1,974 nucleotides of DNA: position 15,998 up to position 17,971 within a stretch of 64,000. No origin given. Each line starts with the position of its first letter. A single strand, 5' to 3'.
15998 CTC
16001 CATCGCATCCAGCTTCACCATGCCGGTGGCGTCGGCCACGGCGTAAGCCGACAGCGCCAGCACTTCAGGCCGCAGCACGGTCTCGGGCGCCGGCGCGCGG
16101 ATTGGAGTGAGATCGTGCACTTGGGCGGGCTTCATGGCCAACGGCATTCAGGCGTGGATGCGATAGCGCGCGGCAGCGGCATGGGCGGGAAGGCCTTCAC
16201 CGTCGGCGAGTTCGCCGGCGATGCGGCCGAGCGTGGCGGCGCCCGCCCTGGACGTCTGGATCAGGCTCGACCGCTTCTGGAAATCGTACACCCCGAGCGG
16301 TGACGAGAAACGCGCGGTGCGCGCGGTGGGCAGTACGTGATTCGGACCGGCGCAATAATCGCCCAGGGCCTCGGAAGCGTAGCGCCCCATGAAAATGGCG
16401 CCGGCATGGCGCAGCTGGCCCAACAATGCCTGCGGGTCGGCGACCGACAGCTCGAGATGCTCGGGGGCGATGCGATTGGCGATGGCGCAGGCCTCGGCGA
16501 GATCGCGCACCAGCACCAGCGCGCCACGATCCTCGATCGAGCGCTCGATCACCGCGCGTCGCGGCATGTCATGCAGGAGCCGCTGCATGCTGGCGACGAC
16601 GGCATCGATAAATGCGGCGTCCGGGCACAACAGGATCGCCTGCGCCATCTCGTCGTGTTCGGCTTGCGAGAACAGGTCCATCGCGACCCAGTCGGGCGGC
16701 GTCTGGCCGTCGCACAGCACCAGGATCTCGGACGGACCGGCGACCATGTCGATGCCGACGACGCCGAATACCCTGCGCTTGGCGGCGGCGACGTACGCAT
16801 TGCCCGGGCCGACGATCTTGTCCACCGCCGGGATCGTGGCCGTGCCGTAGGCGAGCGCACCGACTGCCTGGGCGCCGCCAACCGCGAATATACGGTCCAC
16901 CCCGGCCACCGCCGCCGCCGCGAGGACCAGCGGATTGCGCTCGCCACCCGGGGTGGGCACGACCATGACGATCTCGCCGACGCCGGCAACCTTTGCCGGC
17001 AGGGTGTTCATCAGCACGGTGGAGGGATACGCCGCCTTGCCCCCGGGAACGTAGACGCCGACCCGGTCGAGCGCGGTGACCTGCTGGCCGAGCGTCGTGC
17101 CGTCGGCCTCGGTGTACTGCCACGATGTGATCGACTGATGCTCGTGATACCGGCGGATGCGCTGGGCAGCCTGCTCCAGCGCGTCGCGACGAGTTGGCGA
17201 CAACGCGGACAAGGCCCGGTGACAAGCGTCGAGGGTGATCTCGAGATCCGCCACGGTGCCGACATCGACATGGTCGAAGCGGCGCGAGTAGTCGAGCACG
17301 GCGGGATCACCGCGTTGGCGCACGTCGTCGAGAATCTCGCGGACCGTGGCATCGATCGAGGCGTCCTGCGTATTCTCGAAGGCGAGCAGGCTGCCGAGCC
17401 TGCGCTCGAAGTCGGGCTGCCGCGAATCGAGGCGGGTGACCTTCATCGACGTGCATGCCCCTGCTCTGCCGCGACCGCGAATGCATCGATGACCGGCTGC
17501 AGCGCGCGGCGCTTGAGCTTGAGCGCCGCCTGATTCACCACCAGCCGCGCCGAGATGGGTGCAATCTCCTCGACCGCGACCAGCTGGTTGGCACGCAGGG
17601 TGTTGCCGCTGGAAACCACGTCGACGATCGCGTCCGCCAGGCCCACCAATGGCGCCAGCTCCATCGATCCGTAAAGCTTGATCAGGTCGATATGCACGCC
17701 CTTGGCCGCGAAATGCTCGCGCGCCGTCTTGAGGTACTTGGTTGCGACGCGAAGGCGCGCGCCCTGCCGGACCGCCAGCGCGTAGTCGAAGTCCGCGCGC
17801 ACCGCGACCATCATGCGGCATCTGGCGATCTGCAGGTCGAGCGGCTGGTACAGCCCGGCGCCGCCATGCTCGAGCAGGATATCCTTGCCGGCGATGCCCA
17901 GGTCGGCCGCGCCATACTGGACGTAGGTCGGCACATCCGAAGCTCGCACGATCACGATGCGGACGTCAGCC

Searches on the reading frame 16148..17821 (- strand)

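Call 34: search_protein_families(library=pfam, proteins=[window:16148-17821:-], max_evalue=0.00001)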
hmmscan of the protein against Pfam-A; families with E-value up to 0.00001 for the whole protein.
window:16148-17821:- (557 aa): 1 family
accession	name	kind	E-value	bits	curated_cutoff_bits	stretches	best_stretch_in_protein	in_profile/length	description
PF00815.25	Histidinol_dh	-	2.2e-164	547.8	27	1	150-554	5-410/411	Histidinol dehydrogenase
